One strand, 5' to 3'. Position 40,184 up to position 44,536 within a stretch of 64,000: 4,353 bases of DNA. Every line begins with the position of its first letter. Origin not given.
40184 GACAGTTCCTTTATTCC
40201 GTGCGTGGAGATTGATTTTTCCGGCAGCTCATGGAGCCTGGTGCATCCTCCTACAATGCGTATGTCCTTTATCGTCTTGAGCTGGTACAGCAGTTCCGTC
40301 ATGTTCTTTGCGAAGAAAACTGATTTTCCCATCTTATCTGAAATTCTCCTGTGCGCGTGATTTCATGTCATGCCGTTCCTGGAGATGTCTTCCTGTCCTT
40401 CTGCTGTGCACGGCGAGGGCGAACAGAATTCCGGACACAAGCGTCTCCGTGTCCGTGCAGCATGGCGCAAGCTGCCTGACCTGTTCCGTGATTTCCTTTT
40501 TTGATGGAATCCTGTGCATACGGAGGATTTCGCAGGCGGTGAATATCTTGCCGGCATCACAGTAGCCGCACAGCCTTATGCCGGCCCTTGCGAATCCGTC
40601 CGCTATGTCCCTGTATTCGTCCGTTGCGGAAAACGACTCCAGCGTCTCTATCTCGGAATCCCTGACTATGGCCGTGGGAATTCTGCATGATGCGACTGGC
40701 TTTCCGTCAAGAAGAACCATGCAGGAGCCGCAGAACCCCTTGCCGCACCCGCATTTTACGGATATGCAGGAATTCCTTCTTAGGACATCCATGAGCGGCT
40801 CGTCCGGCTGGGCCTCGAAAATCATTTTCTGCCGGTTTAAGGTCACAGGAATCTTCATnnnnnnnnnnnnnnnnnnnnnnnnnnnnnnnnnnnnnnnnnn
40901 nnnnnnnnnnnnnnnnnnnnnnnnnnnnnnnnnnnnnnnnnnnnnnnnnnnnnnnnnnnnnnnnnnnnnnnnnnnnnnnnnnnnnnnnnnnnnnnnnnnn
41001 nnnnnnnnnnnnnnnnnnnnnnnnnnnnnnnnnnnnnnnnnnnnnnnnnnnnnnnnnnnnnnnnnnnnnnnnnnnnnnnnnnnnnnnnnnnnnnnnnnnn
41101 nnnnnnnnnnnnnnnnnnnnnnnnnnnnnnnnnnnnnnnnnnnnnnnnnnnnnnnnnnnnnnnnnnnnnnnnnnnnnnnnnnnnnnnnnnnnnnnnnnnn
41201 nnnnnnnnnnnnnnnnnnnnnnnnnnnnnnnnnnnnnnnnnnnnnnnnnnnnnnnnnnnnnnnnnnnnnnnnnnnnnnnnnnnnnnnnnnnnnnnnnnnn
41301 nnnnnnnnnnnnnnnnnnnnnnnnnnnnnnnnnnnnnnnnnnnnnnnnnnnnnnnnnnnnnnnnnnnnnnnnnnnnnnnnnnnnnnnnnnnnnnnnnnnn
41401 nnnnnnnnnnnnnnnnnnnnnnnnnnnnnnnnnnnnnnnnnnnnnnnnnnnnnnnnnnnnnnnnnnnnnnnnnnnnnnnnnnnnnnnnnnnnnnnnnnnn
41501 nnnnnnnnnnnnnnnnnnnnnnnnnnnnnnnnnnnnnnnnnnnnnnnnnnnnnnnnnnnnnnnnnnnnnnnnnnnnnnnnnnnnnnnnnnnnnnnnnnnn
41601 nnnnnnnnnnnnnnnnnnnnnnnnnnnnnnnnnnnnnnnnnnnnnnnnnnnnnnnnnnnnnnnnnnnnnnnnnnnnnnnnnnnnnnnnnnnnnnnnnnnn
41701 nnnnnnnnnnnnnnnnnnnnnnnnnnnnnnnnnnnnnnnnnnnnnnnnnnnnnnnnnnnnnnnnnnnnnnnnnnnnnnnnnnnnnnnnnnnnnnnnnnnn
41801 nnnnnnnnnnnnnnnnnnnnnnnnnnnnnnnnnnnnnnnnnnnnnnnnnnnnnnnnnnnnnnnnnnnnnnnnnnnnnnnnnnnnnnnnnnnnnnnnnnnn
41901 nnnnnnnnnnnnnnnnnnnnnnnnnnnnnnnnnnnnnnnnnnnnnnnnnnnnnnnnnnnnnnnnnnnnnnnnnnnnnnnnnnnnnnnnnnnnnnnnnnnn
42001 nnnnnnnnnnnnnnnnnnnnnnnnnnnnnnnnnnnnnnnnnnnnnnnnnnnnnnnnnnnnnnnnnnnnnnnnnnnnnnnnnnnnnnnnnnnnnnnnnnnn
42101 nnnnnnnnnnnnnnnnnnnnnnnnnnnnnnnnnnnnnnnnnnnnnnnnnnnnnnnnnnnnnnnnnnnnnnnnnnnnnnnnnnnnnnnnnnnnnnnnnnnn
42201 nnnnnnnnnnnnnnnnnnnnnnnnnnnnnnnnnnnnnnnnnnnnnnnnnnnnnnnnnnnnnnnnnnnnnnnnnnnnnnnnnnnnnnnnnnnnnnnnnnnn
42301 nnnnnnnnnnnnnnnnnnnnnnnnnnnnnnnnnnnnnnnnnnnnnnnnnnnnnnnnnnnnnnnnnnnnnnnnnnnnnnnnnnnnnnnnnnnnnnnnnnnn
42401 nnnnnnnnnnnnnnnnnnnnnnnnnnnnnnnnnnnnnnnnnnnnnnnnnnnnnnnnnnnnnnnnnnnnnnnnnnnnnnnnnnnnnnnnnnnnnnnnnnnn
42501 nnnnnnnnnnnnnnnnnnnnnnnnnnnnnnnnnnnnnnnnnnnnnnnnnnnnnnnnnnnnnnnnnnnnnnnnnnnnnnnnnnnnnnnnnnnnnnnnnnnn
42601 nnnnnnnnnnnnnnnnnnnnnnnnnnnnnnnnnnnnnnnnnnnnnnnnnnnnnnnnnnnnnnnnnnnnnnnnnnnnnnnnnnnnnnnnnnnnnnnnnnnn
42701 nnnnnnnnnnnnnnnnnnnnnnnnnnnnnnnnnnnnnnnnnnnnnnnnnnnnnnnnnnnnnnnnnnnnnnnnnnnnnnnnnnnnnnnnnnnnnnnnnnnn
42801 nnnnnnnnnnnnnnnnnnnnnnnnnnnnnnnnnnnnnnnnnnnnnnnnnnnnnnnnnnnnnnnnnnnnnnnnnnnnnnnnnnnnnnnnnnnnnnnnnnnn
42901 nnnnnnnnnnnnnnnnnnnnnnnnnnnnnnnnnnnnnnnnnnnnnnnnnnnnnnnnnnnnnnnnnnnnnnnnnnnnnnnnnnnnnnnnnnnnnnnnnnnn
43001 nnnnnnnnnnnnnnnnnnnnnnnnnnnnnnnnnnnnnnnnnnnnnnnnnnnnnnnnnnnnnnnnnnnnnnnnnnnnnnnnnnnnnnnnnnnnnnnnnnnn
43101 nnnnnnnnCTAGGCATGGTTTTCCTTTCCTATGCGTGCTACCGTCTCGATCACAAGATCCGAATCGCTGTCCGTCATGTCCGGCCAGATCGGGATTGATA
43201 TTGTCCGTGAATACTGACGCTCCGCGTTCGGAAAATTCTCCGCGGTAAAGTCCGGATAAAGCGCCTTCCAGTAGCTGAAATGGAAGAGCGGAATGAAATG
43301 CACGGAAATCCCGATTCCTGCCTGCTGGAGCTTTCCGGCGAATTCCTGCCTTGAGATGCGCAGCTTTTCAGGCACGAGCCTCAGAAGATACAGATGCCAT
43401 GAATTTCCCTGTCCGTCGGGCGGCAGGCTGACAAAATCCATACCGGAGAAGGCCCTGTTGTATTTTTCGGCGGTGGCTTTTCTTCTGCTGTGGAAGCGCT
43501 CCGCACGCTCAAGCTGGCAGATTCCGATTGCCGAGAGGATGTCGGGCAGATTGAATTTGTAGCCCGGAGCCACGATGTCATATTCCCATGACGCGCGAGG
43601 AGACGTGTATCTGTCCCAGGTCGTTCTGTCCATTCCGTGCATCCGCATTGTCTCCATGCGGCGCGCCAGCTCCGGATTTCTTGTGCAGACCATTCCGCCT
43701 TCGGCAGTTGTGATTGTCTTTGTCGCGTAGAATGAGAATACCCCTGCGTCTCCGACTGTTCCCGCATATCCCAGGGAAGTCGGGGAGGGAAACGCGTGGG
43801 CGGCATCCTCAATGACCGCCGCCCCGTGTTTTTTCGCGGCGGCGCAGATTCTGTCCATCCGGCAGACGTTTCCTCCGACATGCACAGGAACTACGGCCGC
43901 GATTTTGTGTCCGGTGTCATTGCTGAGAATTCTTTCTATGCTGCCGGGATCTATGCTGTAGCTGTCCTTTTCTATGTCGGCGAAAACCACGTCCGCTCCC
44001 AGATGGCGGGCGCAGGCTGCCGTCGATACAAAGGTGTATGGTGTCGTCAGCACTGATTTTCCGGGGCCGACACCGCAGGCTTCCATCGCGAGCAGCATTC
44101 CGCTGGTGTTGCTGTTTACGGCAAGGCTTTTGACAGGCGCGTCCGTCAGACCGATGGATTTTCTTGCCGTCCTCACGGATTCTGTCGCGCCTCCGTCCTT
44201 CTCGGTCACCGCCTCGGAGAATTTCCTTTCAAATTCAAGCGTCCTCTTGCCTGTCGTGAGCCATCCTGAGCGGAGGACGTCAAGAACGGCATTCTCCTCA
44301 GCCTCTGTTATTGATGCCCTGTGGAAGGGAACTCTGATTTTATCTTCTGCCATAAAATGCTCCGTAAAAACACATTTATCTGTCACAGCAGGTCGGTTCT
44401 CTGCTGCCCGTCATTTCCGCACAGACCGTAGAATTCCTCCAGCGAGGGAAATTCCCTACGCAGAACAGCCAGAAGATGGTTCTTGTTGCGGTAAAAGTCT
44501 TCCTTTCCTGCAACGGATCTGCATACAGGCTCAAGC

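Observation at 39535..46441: NusG-paralog-led operon joining amino-sugar enzymes to a xanthine-dehydrogenase-type redox trimer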

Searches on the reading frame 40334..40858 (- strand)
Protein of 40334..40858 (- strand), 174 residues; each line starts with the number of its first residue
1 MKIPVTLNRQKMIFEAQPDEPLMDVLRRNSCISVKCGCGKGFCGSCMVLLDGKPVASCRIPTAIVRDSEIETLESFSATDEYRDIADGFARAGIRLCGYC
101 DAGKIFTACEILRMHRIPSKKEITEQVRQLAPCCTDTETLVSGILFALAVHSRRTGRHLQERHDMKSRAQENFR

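Call 3: search_protein_families(library=pfam, proteins=[window:40334-40858:-], max_evalue=0.01)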
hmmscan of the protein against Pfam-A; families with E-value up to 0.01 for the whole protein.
window:40334-40858:- (174 aa): 3 families
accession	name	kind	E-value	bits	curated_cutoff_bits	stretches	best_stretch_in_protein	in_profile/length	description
PF01799.25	Fer2_2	-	8.2e-09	35.9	30.3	1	72-144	1-74/75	[2Fe-2S] binding domain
PF00111.32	Fer2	-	9.3e-09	35.6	21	1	5-58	1-55/77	2Fe-2S iron-sulfur cluster binding domain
PF13085.11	Fer2_3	-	1e-05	25.9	27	1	29-84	43-97/107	2Fe-2S iron-sulfur cluster binding domain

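Call 4: search_protein_families(library=ncbifam, proteins=[window:40334-40858:-], max_evalue=0.01)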
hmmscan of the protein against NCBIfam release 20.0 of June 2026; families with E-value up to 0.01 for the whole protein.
window:40334-40858:- (174 aa): 18 families
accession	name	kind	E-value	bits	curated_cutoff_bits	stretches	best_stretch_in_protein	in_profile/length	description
NF043084.2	XdhC_XDHase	equivalog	1.4e-22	79.9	217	1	2-142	2-144/151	xanthine dehydrogenase subunit XdhC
NF041020.1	glyceraldDH_gamma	equivalog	2.8e-22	79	290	1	1-145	11-156/164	glyceraldehyde dehydrogenase subunit gamma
TIGR03311.1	Se_dep_XDH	equivalog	4.4e-22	78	830.45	1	15-150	11-146/848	selenium-dependent xanthine dehydrogenase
NF045668.1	pterin_aldehy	equivalog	8.5e-21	73.8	1100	1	6-150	6-154/905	molybdopterin-dependent aldehyde oxidoreductase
NF007387.0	PRK09908.1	equivalog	2.4e-20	72.6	212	1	3-131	9-136/159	xanthine dehydrogenase iron sulfur-binding subunit XdhC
TIGR03198.1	pucE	equivalog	2.3e-19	69.4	254.3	1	4-136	5-137/151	xanthine dehydrogenase subunit E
TIGR03193.1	4hydroxCoAred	equivalog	3.8e-17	62.6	257.8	1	22-130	21-130/148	4-hydroxybenzoyl-CoA reductase subunit gamma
NF008514.0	PRK11433.1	equivalog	1.6e-14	54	322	1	2-120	52-173/218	aldehyde dehydrogenase iron-sulfur subunit PaoA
TIGR02963.1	xanthine_xdhA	equivalog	2.9e-08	32.8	467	1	14-151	13-161/468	xanthine dehydrogenase small subunit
TIGR02969.1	mam_aldehyde_ox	subfamily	1.6e-06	25.9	1912.3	1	8-134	8-147/1330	aldehyde oxidase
NF007985.1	PRK10713.1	equivalog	1.2e-05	24.8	75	1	6-70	2-66/81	class I ribonucleotide reductase maintenance protein YfaE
TIGR03313.1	Se_sel_red_Mo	hypoth_equivalog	1.5e-05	22.9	1101.9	1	6-128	2-125/951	molybdopterin-dependent oxidoreductase Mo/Fe-S-binding subunit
NF004898.0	PRK06259.1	equivalog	0.00019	20.2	385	1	29-78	43-90/488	fumarate reductase (CoM/CoB) subunit TfrB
NF004616.0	PRK05950.1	subfamily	0.00049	19.3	228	1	28-79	48-98/238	succinate dehydrogenase iron-sulfur subunit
NF010071.0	PRK13552.1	equivalog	0.00063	19.1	264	1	33-72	52-91/241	fumarate reductase iron-sulfur subunit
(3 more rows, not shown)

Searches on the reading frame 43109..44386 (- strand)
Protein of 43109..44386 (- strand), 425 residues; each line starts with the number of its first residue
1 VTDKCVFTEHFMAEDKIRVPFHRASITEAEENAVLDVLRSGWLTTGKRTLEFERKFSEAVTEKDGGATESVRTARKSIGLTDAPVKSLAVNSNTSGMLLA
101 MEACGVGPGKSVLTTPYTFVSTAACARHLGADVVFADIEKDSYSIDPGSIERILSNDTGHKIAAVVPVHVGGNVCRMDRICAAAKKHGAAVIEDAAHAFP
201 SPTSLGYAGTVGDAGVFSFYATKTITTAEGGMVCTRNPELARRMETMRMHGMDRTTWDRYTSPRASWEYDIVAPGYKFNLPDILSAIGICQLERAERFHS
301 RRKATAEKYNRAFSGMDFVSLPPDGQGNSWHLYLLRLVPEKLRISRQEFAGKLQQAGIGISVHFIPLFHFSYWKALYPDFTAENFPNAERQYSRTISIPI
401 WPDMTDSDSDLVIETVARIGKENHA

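Call 3: search_protein_families(library=pfam, proteins=[window:43109-44386:-], max_evalue=0.01)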
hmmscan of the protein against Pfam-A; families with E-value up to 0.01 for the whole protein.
window:43109-44386:- (425 aa): 3 families
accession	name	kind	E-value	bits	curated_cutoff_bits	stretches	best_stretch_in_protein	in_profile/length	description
PF01041.23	DegT_DnrJ_EryC1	-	4.1e-99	332.6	19.8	1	26-416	3-359/360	DegT/DnrJ/EryC1/StrS aminotransferase family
PF01212.27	Beta_elim_lyase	-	0.00047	20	27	1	118-318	82-270/288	Beta-eliminating lyase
PF00155.27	Aminotran_1_2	-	0.00069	19.3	19.7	1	78-198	59-189/361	Aminotransferase class I and II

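Call 4: search_protein_families(library=ncbifam, proteins=[window:43109-44386:-], max_evalue=0.01)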
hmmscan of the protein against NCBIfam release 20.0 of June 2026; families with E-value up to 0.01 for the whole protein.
window:43109-44386:- (425 aa): 10 families
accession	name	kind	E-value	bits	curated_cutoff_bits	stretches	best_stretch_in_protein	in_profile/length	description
TIGR03588.1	PseC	equivalog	4.5e-98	328.6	423.5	1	19-418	2-378/380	UDP-4-amino-4,6-dideoxy-N-acetyl-beta-L-altrosamine transaminase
NF008658.2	PRK11658.1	equivalog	1.2e-82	277.6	631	1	19-419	5-376/379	UDP-4-amino-4-deoxy-L-arabinose aminotransferase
TIGR04181.1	NHT_00031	hypoth_equivalog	1.5e-57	195.1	420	1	21-399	3-357/359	LegC family aminotransferase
NF008687.0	PRK11706.1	equivalog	9.3e-54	182.6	375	1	85-418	47-372/375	dTDP-4-amino-4,6-dideoxygalactose transaminase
TIGR02379.1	ECA_wecE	subfamily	7.5e-44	150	434.85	1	83-418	45-373/376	dTDP-4-amino-4,6-dideoxy-D-glucose transaminase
NF011936.0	PRK15407.1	equivalog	8.5e-37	126.9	423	1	13-421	31-437/440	lipopolysaccharide biosynthesis protein RfbH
TIGR04427.1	PLP_DesI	equivalog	7.7e-33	114.1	650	1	87-414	70-377/390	dTDP-4-dehydro-6-deoxyglucose aminotransferase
NF052286.1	ecto_TF_EhuR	exception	4.2e-05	22.3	480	1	77-198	151-273/458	MocR-like ectoine utilization transcription factor EhuR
TIGR01976.1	am_tr_V_VC1184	hypoth_equivalog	0.0023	17.3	352.35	1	125-200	126-200/401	cysteine desulfurase-like protein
NF041364.1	GntC_guanitoxin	equivalog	0.0037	16.2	415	1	87-196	62-175/356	guanitoxin biosynthesis PLP-dependent (S)-gamma-hydroxy-L-arginine cyclodehydratase GntC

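Call 54: search_solved_structures(query=window:43109-44353:-, max_evalue=1e-20)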
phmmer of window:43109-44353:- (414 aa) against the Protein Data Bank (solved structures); distinct sequences matched with E-value up to 1e-20: 44.
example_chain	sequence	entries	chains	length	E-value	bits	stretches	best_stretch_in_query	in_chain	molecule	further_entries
1mdo_A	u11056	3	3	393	1.1e-69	238.5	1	76-409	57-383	ArnB aminotransferase | UDP-4-amino-4-deoxy-L-arabinose--oxoglutarate aminotransferase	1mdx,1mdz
4oca_A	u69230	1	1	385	1.5e-68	234.9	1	76-408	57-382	UDP-4-amino-4-deoxy-L-arabinose--oxoglutarate aminotransferase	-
8sng_A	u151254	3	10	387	1.1e-65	225.4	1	76-405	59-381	UDP-4-amino-4-deoxy-L-arabinose--oxoglutarate aminotransferase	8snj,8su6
4lc3_A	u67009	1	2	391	1.2e-58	202.3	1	8-408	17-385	Putative UDP-4-amino-4-deoxy-l-arabinose--oxoglutarate aminotransferase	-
6ewj_A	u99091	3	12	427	2.7e-52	181.3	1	74-409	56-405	Putative capsular polysaccharide biosynthesis protein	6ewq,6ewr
5uid_A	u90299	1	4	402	7.6e-44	153.5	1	13-405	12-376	Aminotransferase TlmJ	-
7b0m_AAA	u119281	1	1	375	1.6e-38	136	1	76-388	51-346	Sugar aminotransferase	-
3bn1_A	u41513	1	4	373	3.7e-38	134.8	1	76-405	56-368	Perosamine synthetase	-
3dr7_A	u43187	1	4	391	4.6e-38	134.5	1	76-405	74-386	Putative perosamine synthetase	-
3dr4_A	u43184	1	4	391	3.1e-37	131.7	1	76-405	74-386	Putative perosamine synthetase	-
7b0d_A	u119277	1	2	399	6.9e-35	124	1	77-396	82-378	Glutamine--scyllo-inositol transaminase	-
2fn6_A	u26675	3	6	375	7.3e-35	123.9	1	77-392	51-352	AMINOTRANSFERASE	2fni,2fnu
9bgp_A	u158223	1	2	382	1.1e-33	120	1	76-406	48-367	aminotransferase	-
4piw_A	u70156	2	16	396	1.3e-33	119.8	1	74-404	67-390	TDP-4-keto-6-deoxy-D-glucose transaminase family protein | dTDP-4-amino-4,6-dideoxygalactose transaminase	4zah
8gyh_B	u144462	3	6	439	2.3e-33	119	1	77-329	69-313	DegT/DnrJ/EryC1/StrS family aminotransferase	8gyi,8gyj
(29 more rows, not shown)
